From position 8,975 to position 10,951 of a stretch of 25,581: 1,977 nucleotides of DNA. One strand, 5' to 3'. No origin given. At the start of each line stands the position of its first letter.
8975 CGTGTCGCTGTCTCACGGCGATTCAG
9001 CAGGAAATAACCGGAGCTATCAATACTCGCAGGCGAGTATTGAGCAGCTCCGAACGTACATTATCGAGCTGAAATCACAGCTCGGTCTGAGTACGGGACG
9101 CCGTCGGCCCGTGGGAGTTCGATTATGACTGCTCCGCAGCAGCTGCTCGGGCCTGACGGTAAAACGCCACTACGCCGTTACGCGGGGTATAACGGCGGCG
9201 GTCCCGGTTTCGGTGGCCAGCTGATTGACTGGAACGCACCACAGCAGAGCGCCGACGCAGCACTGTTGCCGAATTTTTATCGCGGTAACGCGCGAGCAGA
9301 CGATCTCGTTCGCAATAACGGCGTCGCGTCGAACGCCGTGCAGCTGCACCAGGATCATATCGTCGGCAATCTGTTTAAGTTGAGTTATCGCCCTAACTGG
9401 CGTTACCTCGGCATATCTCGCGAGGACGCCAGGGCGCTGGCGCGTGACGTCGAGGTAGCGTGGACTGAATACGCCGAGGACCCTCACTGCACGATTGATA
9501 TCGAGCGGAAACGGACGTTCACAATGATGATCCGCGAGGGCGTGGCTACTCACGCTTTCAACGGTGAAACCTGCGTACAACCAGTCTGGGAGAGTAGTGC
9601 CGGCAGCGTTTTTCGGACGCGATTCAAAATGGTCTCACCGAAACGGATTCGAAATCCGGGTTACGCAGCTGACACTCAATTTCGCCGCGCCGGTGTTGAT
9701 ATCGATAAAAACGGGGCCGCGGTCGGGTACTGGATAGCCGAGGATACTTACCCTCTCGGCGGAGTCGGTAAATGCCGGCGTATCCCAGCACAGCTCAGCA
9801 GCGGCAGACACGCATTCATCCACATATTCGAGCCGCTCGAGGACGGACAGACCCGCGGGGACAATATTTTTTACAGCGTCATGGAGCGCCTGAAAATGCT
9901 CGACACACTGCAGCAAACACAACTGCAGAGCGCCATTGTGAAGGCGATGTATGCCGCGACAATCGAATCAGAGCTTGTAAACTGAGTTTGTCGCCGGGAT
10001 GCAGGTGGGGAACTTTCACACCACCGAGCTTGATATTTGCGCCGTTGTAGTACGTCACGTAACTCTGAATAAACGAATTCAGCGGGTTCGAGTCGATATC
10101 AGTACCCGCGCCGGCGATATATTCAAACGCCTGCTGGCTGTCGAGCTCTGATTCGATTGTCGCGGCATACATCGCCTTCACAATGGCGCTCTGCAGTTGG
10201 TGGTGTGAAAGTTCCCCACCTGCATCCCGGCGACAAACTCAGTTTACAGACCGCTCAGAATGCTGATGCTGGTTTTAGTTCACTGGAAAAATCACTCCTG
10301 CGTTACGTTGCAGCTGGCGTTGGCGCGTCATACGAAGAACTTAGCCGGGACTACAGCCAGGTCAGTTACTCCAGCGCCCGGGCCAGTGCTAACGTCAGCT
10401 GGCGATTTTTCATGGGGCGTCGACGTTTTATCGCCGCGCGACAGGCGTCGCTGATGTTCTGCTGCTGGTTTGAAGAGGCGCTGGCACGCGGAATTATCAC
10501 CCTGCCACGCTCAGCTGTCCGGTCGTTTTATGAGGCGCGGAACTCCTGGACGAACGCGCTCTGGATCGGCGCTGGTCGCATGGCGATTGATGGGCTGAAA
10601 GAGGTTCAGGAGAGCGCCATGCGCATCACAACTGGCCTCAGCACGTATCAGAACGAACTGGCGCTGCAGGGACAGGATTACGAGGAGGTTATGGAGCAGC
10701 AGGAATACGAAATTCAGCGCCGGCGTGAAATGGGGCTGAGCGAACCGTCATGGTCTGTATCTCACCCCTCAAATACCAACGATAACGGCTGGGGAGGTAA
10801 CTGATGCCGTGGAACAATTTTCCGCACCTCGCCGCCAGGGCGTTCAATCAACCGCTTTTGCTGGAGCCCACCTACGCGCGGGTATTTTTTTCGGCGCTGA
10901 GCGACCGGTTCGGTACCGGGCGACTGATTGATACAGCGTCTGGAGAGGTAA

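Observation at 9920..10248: Portal gene split by an inverted duplication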

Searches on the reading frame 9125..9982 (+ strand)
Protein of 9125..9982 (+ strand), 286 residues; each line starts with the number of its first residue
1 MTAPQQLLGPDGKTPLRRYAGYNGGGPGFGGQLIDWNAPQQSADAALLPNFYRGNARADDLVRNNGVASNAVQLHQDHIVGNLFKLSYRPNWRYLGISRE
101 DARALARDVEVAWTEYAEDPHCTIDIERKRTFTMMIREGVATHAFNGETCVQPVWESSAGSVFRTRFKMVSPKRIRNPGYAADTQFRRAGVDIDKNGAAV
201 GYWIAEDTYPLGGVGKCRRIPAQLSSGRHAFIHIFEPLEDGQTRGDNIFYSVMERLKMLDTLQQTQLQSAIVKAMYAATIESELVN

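Call 14: find_encoding_contigs(protein=window:9125-9982:+, flank=10000, max_places=10)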
Protein window:9125-9982:+ (286 aa): no gene with exactly this product is on record in the collection.

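Call 21: list_cluster_members(proteins=[window:9125-9982:+, window:10157-10801:+, window:10205-10801:+, window:10412-10801:+, window:9882-10181:-, window:9882-10172:-, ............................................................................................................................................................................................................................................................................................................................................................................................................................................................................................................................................])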
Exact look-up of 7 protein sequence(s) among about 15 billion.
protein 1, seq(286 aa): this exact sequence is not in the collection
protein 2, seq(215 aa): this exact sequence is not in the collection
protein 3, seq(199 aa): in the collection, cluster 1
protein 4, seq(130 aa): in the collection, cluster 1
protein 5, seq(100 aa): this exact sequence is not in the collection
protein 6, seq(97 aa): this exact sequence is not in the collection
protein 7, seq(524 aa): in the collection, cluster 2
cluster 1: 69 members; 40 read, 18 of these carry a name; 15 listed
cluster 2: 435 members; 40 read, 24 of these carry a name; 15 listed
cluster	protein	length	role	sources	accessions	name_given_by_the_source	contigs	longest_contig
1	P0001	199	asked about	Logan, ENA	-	-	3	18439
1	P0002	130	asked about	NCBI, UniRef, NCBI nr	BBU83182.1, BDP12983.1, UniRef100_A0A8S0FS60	hypothetical protein EIMP300_45820 [Escherichia coli] | Phage portal protein n=24 Tax=Gammaproteobacteria TaxID=1236 RepID=A0A8S0FS60_ECOLX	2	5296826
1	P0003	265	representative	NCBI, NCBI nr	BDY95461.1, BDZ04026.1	hypothetical protein MUTS15_41180 [Escherichia coli]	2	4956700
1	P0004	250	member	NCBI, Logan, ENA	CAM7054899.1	phage portal protein [Escherichia coli]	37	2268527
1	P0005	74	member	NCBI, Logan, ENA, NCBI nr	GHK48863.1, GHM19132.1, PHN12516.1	hypothetical protein ECZU43_31900 [Escherichia coli] | hypothetical protein CR517_21270 [Escherichia coli]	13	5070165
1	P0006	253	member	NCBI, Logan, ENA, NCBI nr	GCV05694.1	phage portal protein [Escherichia coli]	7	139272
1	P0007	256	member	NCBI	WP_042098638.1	phage portal protein, partial [Escherichia coli]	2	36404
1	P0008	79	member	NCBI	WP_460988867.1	hypothetical protein, partial [Staphylococcus aureus]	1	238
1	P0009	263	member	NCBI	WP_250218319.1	phage portal protein, partial [Escherichia coli]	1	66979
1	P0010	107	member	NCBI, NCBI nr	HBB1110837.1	TPA: phage portal protein, partial [Escherichia coli] | phage portal protein [Escherichia coli]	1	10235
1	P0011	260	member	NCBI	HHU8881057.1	TPA: phage portal protein, partial [Escherichia coli]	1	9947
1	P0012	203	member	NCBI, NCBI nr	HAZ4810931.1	TPA: phage portal protein, partial [Escherichia coli] | phage portal protein [Escherichia coli]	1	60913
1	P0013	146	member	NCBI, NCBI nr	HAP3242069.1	TPA: phage portal protein, partial [Escherichia coli] | phage portal protein [Escherichia coli]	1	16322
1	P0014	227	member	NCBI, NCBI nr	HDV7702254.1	TPA: phage portal protein, partial [Escherichia coli] | phage portal protein [Escherichia coli]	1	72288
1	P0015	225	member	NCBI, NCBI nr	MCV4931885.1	phage portal protein, partial [Escherichia coli] | phage portal protein [Escherichia coli]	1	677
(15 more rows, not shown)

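Call 23: find_encoding_contigs(protein=P0001, flank=10000, max_places=10)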
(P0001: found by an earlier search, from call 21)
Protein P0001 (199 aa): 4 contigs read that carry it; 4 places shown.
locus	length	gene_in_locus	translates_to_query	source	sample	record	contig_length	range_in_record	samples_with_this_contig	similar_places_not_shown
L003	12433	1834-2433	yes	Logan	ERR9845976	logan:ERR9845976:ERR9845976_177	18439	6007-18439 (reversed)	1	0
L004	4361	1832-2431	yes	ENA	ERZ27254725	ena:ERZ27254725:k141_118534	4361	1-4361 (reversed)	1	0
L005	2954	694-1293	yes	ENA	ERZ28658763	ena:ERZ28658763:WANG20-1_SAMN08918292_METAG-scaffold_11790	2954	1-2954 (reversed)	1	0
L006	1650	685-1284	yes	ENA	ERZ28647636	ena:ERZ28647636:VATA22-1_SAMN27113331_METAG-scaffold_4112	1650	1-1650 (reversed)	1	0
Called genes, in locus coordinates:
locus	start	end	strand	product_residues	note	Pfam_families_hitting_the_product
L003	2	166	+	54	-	?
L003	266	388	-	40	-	-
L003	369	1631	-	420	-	PF13701:DDE_Tnp_1_4, PF01609:DDE_Tnp_1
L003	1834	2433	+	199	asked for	PF05136:Phage_portal_2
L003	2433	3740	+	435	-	PF01343:Peptidase_S49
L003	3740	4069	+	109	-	PF02924:HDPD (weak)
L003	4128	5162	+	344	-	PF03864:Phage_cap_E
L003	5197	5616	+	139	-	PF14000:Packaging_FI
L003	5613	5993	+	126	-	PF05354:Phage_attach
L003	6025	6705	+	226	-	-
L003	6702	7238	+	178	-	-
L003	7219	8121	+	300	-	PF04717:Phage_base_V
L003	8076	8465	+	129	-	PF04965:GPW_gp25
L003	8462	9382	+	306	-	PF26776:Baseplate_J_N, PF26078:Baseplate_J_M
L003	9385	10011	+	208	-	PF09684:Tail_P2_I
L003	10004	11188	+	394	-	PF12571:Phage_tail_fib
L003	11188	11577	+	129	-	-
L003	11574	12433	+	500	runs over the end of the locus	PF04984:Phage_sheath_1, PF17482:Phage_sheath_1C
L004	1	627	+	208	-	?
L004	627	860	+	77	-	PF02831:gpW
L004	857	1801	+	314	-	PF05136:Phage_portal_2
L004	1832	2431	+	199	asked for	PF05136:Phage_portal_2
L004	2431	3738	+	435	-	PF25145:NfeD1b_N (faint), PF01343:Peptidase_S49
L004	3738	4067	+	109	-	PF02924:HDPD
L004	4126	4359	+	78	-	?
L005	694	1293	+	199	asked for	PF05136:Phage_portal_2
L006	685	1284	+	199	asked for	PF05136:Phage_portal_2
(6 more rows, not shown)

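Call 26: search_protein_families(library=pfam, proteins=[window:9125-9982:+])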
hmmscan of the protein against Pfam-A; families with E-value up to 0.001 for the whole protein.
window:9125-9982:+ (286 aa): 1 family
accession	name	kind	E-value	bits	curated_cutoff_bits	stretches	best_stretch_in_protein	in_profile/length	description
PF05136.18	Phage_portal_2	-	5.2e-61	207.2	32.9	1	31-283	3-246/354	Phage portal protein, lambda family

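Call 61: find_encoding_contigs(protein=P0002, flank=3000, max_places=10)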
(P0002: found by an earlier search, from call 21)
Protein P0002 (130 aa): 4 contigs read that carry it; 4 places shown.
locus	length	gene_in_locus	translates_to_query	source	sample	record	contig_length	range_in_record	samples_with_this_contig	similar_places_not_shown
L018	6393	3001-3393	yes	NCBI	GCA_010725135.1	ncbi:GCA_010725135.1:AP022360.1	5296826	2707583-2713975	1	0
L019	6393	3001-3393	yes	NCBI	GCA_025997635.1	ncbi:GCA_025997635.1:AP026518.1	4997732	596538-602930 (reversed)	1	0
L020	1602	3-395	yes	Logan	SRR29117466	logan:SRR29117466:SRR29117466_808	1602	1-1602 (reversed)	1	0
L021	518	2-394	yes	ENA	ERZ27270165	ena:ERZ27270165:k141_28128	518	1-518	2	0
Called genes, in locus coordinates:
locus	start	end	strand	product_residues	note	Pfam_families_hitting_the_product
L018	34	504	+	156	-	PF05876:GpA_ATPase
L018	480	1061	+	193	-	PF20454:GpA_nuclease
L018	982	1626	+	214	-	PF20454:GpA_nuclease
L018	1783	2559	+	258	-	PF05136:Phage_portal_2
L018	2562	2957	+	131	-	PF05136:Phage_portal_2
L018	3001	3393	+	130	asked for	-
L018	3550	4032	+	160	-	PF25145:NfeD1b_N (weak), PF01343:Peptidase_S49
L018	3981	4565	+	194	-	PF01343:Peptidase_S49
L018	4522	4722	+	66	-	-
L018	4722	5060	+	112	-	PF02924:HDPD (weak)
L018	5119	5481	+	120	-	PF03864:Phage_cap_E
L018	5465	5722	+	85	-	PF03864:Phage_cap_E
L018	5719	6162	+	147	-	PF03864:Phage_cap_E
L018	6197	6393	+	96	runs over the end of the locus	PF14000:Packaging_FI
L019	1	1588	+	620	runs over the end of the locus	PF05876:GpA_ATPase, PF20454:GpA_nuclease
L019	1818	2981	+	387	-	PF05136:Phage_portal_2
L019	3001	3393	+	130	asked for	-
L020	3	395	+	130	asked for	?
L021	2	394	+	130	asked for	?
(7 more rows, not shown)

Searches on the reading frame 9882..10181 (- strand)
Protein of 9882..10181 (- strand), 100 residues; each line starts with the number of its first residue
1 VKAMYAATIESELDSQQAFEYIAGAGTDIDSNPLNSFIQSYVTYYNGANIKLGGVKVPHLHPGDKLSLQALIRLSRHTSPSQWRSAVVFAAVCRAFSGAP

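Call 15: find_encoding_contigs(protein=window:9882-10181:-, flank=10000, max_places=10)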
Protein window:9882-10181:- (100 aa): no gene with exactly this product is on record in the collection.

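Call 26: search_protein_families(library=pfam, proteins=[window:9882-10181:-])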
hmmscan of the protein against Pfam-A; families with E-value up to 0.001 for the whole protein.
window:9882-10181:- (100 aa): 1 family
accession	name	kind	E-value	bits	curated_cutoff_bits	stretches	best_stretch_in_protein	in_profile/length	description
PF05136.18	Phage_portal_2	-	0.00028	20.6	32.9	1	1-69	235-296/354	Phage portal protein, lambda family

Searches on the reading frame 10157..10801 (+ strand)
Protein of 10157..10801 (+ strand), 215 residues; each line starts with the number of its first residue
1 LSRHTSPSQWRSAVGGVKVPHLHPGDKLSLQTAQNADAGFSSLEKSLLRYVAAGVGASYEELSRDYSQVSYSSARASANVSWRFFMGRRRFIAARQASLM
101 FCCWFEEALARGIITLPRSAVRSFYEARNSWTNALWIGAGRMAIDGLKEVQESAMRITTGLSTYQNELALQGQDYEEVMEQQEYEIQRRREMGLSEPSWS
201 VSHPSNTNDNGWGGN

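Call 26: search_protein_families(library=pfam, proteins=[window:10157-10801:+])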
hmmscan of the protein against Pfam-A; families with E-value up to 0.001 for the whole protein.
window:10157-10801:+ (215 aa): 1 family
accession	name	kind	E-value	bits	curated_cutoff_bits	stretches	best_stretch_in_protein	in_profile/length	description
PF05136.18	Phage_portal_2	-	1.2e-22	81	32.9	1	11-89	276-354/354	Phage portal protein, lambda family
